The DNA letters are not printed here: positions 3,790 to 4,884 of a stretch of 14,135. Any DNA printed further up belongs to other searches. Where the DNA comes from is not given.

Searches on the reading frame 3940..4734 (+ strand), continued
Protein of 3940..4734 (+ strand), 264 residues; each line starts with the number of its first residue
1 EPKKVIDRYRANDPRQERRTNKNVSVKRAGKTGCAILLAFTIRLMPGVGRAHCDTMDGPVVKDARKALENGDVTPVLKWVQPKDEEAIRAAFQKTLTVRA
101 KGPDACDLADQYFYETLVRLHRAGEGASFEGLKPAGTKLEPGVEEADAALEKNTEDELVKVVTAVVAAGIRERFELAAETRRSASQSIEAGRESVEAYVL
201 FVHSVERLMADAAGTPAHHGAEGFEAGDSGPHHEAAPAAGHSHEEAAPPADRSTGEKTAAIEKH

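Call 15: search_protein_families(library=pfam, proteins=[L077:3510-4880:+, L068:8703-9257:-, L073:446-886:+, L076:13745-14287:-, L001:4512-4874:+, L029:13520-15532:-, L069:2336-3262:+, L042:11772-12806:-, L077:13373-13798:+, L069:4138-5184:+], max_evalue=0.001)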
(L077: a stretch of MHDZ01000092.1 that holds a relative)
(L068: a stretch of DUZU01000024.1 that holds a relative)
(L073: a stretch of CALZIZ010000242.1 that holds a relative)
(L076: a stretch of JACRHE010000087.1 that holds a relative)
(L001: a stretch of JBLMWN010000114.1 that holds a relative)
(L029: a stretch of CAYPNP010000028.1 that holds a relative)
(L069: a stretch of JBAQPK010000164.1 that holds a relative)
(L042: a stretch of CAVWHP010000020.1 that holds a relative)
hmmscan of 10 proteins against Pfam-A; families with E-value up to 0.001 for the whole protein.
L077:3510-4880:+ (456 aa): 1 family
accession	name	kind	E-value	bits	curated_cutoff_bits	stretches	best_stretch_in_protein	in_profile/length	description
PF02321.23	OEP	-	7.9e-63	212.1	22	2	264-446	1-187/187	Outer membrane efflux protein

L068:8703-9257:- (184 aa): 0 families

L073:446-886:+ (146 aa): 4 families
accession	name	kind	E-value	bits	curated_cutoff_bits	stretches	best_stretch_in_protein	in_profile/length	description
PF08448.16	PAS_4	-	2.5e-13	50.7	23.1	1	16-126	3-108/110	PAS fold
PF13426.13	PAS_9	-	5.2e-13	49.6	27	1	18-125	1-103/103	PAS domain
PF00989.32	PAS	-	2.9e-11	43.8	22.6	1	12-123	5-113/113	PAS fold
PF13188.13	PAS_8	-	9.6e-06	25.8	21.8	1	12-60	5-54/65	PAS domain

L076:13745-14287:- (180 aa): 1 family
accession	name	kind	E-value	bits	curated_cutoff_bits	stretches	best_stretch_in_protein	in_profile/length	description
PF04982.19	TM_HPP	-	8.3e-60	201.3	27.2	1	16-176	1-157/157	HPP, transmembrane region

L001:4512-4874:+ (120 aa): 3 families
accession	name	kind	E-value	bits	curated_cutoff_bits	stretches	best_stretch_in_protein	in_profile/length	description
PF22752.1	DUF488-N3i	-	7.4e-43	146.7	27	1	7-119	1-113/131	Inactive DUF488-N3 subclade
PF04343.18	DUF488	-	4.1e-36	124.7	22.2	1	9-117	1-121/121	Domain of unknown function DUF488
PF22751.1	DUF488-N3a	-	2.1e-28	99.4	27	1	8-119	1-116/118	Active DUF488-N3 subclade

L029:13520-15532:- (670 aa): 0 families

L069:2336-3262:+ (308 aa): 2 families
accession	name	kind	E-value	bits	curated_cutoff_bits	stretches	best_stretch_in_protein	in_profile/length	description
PF05425.18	CopD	-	8.2e-10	39.4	32.1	1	121-199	9-89/105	Copper resistance protein D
PF00173.33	Cyt-b5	-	7.9e-05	23.1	23.7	1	201-263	3-64/74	Cytochrome b5-like Heme/Steroid binding domain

L042:11772-12806:- (344 aa): 0 families

L077:13373-13798:+ (141 aa): 0 families

L069:4138-5184:+ (348 aa): 10 families
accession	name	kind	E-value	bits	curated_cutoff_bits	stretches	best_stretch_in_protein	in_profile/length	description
PF12801.12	Fer4_5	-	8.8e-21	74.1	22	2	91-137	1-47/48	4Fe-4S binding domain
PF12838.12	Fer4_7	-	4.1e-07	30.8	27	0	219-260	8-51/52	4Fe-4S dicluster domain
PF13237.11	Fer4_10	-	4.7e-07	30.1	25.5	1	239-285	1-53/53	4Fe-4S dicluster domain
PF00037.32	Fer4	-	1.3e-06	28.3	21.1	0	243-260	4-21/24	4Fe-4S binding domain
PF13187.11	Fer4_9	-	7.5e-05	23.1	27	1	247-287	2-50/52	4Fe-4S dicluster domain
PF12798.12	Fer4_3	-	8.8e-05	23.5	27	0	247-260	1-14/15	4Fe-4S binding domain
PF13534.11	Fer4_17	-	0.00015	22.7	22.2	0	242-261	41-60/61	4Fe-4S dicluster domain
PF25160.1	LdpA_Fe-S-bd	-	0.00026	21.2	27.6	0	219-262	9-43/49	LdpA Fe-S cluster-binding domain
PF12837.12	Fer4_6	-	0.00044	20.5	25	0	274-287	9-22/24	4Fe-4S binding domain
PF14697.11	Fer4_21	-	0.00098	19.6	35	0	245-292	6-59/59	4Fe-4S dicluster domain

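Call 20: find_encoding_contigs(protein=P0002, flank=6000, max_places=3)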
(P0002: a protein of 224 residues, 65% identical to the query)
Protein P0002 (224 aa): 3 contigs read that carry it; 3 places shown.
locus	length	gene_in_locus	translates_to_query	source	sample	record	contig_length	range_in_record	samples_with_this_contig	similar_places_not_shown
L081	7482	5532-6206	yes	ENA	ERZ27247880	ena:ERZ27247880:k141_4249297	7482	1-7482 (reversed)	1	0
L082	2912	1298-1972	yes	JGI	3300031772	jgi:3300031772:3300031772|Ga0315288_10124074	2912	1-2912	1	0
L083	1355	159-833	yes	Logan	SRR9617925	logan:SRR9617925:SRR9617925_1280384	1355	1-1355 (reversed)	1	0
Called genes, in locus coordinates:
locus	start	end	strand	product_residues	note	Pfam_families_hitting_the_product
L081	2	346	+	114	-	?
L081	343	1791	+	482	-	PF02347:GDC-P (faint), PF00266:Aminotran_5 (weak), PF21478:GcvP2_C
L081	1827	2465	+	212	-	PF21948:LplA-B_cat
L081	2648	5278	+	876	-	PF12971:NAGLU_N, PF05089:NAGLU, PF12972:NAGLU_C, PF00754:F5_F8_type_C, PF22633:F5_F8_type_C_2 (weak)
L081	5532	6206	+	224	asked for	PF20046:DUF6448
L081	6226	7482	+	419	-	?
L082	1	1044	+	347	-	?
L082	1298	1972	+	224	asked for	PF20046:DUF6448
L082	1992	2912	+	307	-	?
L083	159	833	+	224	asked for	PF20046:DUF6448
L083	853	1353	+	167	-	?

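Call 21: find_encoding_contigs(protein=P0020, flank=6000, max_places=3)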
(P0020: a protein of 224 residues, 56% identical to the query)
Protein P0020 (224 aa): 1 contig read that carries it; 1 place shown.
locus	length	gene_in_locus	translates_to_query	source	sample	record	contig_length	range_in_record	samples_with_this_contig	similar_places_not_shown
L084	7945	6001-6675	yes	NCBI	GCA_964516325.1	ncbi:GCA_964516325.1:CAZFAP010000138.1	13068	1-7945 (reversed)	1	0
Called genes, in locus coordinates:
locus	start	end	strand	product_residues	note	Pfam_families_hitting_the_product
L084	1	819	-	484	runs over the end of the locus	PF00128:Alpha-amylase, PF14871:GHL6 (faint), PF00128:Alpha-amylase, PF02806:Alpha-amylase_C (weak), PF16657:Malt_amylase_C, PF23915:SusG_C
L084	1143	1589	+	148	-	PF01232:Mannitol_dh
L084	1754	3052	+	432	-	PF01408:GFO_IDH_MocA, PF19051:GFO_IDH_MocA_C2, PF22725:GFO_IDH_MocA_C3 (faint)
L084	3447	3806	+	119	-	PF00440:TetR_N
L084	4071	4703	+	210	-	-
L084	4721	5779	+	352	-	-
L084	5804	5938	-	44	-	-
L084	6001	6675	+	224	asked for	PF20046:DUF6448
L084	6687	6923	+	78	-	-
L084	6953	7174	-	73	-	-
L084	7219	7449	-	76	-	-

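Call 23: search_protein_families(library=pfam, proteins=[L081:6226-7482:+, L084:4071-4703:+, L084:4721-5779:+, L084:6687-6923:+, L052:3720-4394:-, L068:8703-9257:-, L042:11772-12806:-, L029:13520-15532:-], max_evalue=0.01)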
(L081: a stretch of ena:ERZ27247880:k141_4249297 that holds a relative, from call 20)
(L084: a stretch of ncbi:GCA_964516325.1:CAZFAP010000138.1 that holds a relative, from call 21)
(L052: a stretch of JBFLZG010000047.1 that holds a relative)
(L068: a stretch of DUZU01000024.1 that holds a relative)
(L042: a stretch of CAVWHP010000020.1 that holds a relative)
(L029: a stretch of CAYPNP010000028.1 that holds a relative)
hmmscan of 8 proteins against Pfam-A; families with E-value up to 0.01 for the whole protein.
L081:6226-7482:+ (419 aa): 4 families
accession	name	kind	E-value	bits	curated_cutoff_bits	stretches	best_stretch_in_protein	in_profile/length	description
PF02518.31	HATPase_c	-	2.2e-14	54.3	26.4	1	344-413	1-70/111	Histidine kinase-, DNA gyrase B-, and HSP90-like ATPase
PF00512.31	HisKA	-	1.3e-10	41.6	26.9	1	234-298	2-64/66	His Kinase A (phospho-acceptor) domain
PF25323.1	6TM_PilS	-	1.6e-06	28.4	27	1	33-218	22-187/189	PilS-like transmembrane domain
PF13581.12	HATPase_c_2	-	0.0013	19.2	27.4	1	349-396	36-83/127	Histidine kinase-like ATPase domain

L084:4071-4703:+ (210 aa): 0 families

L084:4721-5779:+ (352 aa): 0 families

L084:6687-6923:+ (78 aa): 1 family
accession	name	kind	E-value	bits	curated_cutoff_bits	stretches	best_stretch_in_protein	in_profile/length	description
PF02321.23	OEP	-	2.9e-06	27.7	22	1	10-75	122-187/187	Outer membrane efflux protein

L052:3720-4394:- (224 aa): 0 families

L068:8703-9257:- (184 aa): 0 families

L042:11772-12806:- (344 aa): 0 families

L029:13520-15532:- (670 aa): 0 families

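Call 28: predict_structure(alignment_id=A2)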
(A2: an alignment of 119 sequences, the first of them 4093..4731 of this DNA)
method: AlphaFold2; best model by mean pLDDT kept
length: 213 residues; sequences in the alignment: 119
mean_pLDDT: 86.4   pTM: 0.66
mean pLDDT of the five models: 86.4, 85.9, 85.9, 85.8, 84.8
residues with pLDDT >= 90: 152; 70-90: 13; 50-70: 35; < 50: 13
segments of 3 or more residues with pLDDT < 50: 169-178
pLDDT, mean of each block of 10 residues (from residue 1): 92 98 97 98 98 98 97 94 92 91 95 96 98 97 97 93 65 47 55 62 61 64
secondary structure, 60 per line:
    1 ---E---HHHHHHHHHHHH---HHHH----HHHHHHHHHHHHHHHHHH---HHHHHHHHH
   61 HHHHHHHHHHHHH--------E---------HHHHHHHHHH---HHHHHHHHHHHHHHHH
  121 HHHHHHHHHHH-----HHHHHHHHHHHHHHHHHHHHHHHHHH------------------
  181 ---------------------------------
elements in order: H8-19 H23-26 H31-48 H52-73 H92-101 H105-131 H137-162

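Call 36: fold_search(model_id=the predicted structure, library=pdb)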
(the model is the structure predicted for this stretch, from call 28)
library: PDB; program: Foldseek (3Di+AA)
matches with E <= 10: 27; with E <= 0.001: 0
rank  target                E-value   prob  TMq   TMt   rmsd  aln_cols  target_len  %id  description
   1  5e86                  1.8e+00  0.30  0.21  0.20   6.3        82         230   17  isolated SBD of BiP with loop34 modification (released 2015-12-30)
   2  9mn2_B                4.5e+00  0.10  0.20  0.26  15.5       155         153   15  Crystal Structure of the B6C Region of the Group B Streptococcus Beta Antigen C Protein (released 2025-08-27)
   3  5f4h_B                4.5e+00  0.06  0.14  0.08  12.7       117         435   16  Archael RuvB-like Holiday junction helicase (released 2016-12-21)
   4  7a73                  4.9e+00  0.18  0.20  0.14   5.3        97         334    9  Crystal structure of the two-domain cyclophilinA from Anabaena sp. (released 2021-10-06)
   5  7upp_B                5.2e+00  0.06  0.18  0.14  13.8       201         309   15  Crystal structure of designed heterotrimeric assembly DHT03_2arm_A21/B21/C long (released 2022-12-14)
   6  6frk_r                5.2e+00  0.03  0.13  0.14  17.9       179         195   13  Structure of a prehandover mammalian ribosomal SRP and SRP receptor targeting complex (released 2018-03-28)
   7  5e85                  5.5e+00  0.10  0.20  0.18   9.0        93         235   11  isolated SBD of BiP (released 2015-12-30)
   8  3sja_B                5.5e+00  0.04  0.18  0.12  24.6       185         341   10  Crystal structure of S. cerevisiae Get3 in the open state in complex with Get1 cytosolic domain (released 2011-07-06)
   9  3u61_B                6.1e+00  0.25  0.20  0.14   7.2        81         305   12  Structure of T4 Bacteriophage Clamp Loader Bound To Closed Clamp, DNA and ATP Analog and ADP (released 2012-01-04)
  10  8w2k_A                6.1e+00  0.05  0.19  0.13  13.2       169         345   15  Crystal Structure of human Tryptophan 2,3-dioxygenase in complex with PAN3F inhibitor (released 2024-08-21)
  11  3sja_A                6.4e+00  0.04  0.18  0.12  24.4       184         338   11  Crystal structure of S. cerevisiae Get3 in the open state in complex with Get1 cytosolic domain (released 2011-07-06)
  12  1s3q_J                6.7e+00  0.02  0.10  0.13  20.7       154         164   12  Crystal structures of a novel open pore ferritin from the hyperthermophilic Archaeon Archaeoglobus fulgidus (released 2005-04-12)
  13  9mn2_A                7.0e+00  0.06  0.19  0.24  15.4       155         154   15  Crystal Structure of the B6C Region of the Group B Streptococcus Beta Antigen C Protein (released 2025-08-27)
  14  8ivz_B                7.0e+00  0.04  0.18  0.22  13.2       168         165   15  Crystal structure of talin R7 in complex with KANK1 KN motif (released 2023-11-08)
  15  3sja_E                7.0e+00  0.04  0.18  0.12  24.6       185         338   10  Crystal structure of S. cerevisiae Get3 in the open state in complex with Get1 cytosolic domain (released 2011-07-06)
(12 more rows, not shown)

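Call 41: search_protein_families(library=pfam, alignment_id=A3, max_evalue=0.00001)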
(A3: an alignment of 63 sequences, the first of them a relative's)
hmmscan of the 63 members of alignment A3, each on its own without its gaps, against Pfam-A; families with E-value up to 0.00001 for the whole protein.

A. member 1, L001:10633-11616:+ (328 aa): 2 families
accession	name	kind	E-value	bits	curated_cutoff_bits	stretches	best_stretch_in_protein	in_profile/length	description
PF06146.17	PsiE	-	6.7e-23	81.6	23.9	1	210-323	8-121/122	Phosphate-starvation-inducible E family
PF11563.14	Protoglobin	-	7.1e-23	81.8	25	1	33-183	5-156/158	Protoglobin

B. families by the number of members that match (of 63 scanned): 65 families (the first 25 are shown)
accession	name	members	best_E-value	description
PF01814.28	Hemerythrin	8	4.7e-22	Hemerythrin HHE cation binding domain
PF16576.10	HlyD_D23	3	5.9e-28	Barrel-sandwich domain of CusB or HlyD membrane-fusion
PF13437.12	HlyD_3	3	2e-22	HlyD family secretion protein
PF07883.17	Cupin_2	3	1.9e-09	Cupin domain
PF00571.33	CBS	2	3.1e-34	CBS domain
PF11563.14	Protoglobin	2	4.3e-25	Protoglobin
PF04405.19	ScdA_N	2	4.4e-23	Domain of Unknown function (DUF542)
PF06146.17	PsiE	2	6.7e-23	Phosphate-starvation-inducible E family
PF19583.5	ODP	2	8.6e-18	ODP family beta lactamase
PF02915.23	Rubrerythrin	2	3.8e-16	Rubrerythrin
PF00258.30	Flavodoxin_1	2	5.4e-16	Flavodoxin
PF00753.33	Lactamase_B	2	2.8e-14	Metallo-beta-lactamase superfamily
PF12706.13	Lactamase_B_2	2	8.4e-08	Beta-lactamase superfamily domain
PF12838.12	Fer4_7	2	4.1e-07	4Fe-4S dicluster domain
PF13237.11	Fer4_10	2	4.7e-07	4Fe-4S dicluster domain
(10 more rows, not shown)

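Call 42: search_protein_families(library=pfam, alignment_id=A4, max_evalue=0.00001)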
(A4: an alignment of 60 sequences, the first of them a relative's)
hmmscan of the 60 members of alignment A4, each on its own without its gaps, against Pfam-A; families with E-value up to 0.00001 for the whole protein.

A. member 1, L001:8579-9895:+ (439 aa): 1 family
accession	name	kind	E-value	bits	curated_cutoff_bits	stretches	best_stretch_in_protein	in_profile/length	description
PF00115.25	COX1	-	4.3e-61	207.5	34.8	1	7-413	1-430/436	Cytochrome C and Quinol oxidase polypeptide I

B. families by the number of members that match (of 60 scanned): 59 families (the first 25 are shown)
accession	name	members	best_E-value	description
PF00115.25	COX1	5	1.4e-62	Cytochrome C and Quinol oxidase polypeptide I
PF01814.28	Hemerythrin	3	1e-23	Hemerythrin HHE cation binding domain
PF00440.29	TetR_N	3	9.8e-13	Bacterial regulatory proteins, tetR family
PF04405.19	ScdA_N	2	7.1e-25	Domain of Unknown function (DUF542)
PF08984.16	DUF1858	2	5e-24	Domain of unknown function (DUF1858)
PF05940.17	NnrS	2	2.9e-16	NnrS protein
PF12838.12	Fer4_7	2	6.4e-14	4Fe-4S dicluster domain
PF12837.12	Fer4_6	2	4.7e-10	4Fe-4S binding domain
PF14522.11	Cytochrome_C7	2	8.4e-10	Cytochrome c7 and related cytochrome c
PF14697.11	Fer4_21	2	3.2e-09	4Fe-4S dicluster domain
PF00037.32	Fer4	2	5.7e-09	4Fe-4S binding domain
PF12797.12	Fer4_2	2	9.2e-09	4Fe-4S binding domain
PF13237.11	Fer4_10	2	1.1e-08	4Fe-4S dicluster domain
PF25160.1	LdpA_Fe-S-bd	2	1.7e-07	LdpA Fe-S cluster-binding domain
PF08359.16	TetR_C_4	2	3.4e-07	YsiA-like protein, C-terminal region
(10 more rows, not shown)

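Call 48: find_related_loci(query=window:4093-4731:+, collection=metagenome_contigs, flank=5000)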
Query window:4093-4731:+ (213 aa) in metagenome_contigs; peptide patterns used: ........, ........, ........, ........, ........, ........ (x = any residue, [..] = any of these).
600 stretches matched a pattern (row limit reached: there are more); 8 encode a relative of the query (tblastn E <= 1e-3); 8 distinct loci.
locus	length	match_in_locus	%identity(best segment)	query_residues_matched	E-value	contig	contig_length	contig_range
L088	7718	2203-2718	55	1-173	4e-59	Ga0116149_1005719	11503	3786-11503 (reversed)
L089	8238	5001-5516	55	1-173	4e-59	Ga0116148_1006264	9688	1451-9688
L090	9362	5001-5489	59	1-167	1e-56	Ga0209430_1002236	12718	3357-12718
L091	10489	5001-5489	59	1-167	1e-56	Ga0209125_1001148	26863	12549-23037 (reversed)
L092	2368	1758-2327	46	1-201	7e-49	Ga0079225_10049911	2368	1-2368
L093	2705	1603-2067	46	1-155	1e-43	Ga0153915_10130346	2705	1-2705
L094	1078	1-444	42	8-155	3e-32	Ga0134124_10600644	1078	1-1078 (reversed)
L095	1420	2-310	48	54-157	1e-22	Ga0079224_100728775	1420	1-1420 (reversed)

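Call 64: search_protein_representatives(alignment_id=A2)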
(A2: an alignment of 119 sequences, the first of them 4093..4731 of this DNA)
Query: 119 sequences, 210 profile positions. Proteins with E-value up to 0.001 (for the whole library): 2639; up to 1e-10: 1718; up to 1e-30: 625. The best 150 are listed.
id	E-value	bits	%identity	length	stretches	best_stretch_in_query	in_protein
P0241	1.2e-89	315.7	-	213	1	10-208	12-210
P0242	3.3e-87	307.8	-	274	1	7-206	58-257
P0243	3.7e-85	301.1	-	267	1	11-192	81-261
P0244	1.1e-84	299.6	-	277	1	1-207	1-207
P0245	3.5e-83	294.7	-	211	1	7-205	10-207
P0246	1.2e-80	286.4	-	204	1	7-206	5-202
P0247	3.3e-80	284.9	-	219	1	10-205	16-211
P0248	3.0e-78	278.5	-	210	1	10-204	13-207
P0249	3.6e-77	275.0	-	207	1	1-202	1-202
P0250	3.0e-76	272.0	-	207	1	8-209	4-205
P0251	5.7e-76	271.1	-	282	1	6-201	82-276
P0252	2.2e-75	269.2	-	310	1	8-192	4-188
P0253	2.8e-75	268.8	-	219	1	3-204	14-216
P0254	1.3e-74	266.7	-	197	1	6-197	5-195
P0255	3.2e-74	265.4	-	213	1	7-209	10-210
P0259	1.7e-73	263.0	-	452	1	13-197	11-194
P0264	3.3e-72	258.8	-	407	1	8-202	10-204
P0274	2.0e-69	249.7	-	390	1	11-200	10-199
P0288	5.0e-68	245.2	-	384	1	10-203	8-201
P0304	5.8e-66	238.4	-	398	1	8-208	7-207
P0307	2.1e-65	236.6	-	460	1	6-202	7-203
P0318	3.3e-64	232.7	-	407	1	9-206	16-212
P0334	9.8e-63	227.9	-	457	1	7-206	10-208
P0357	2.3e-60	220.1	-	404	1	11-210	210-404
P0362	1.1e-59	218.0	-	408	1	13-190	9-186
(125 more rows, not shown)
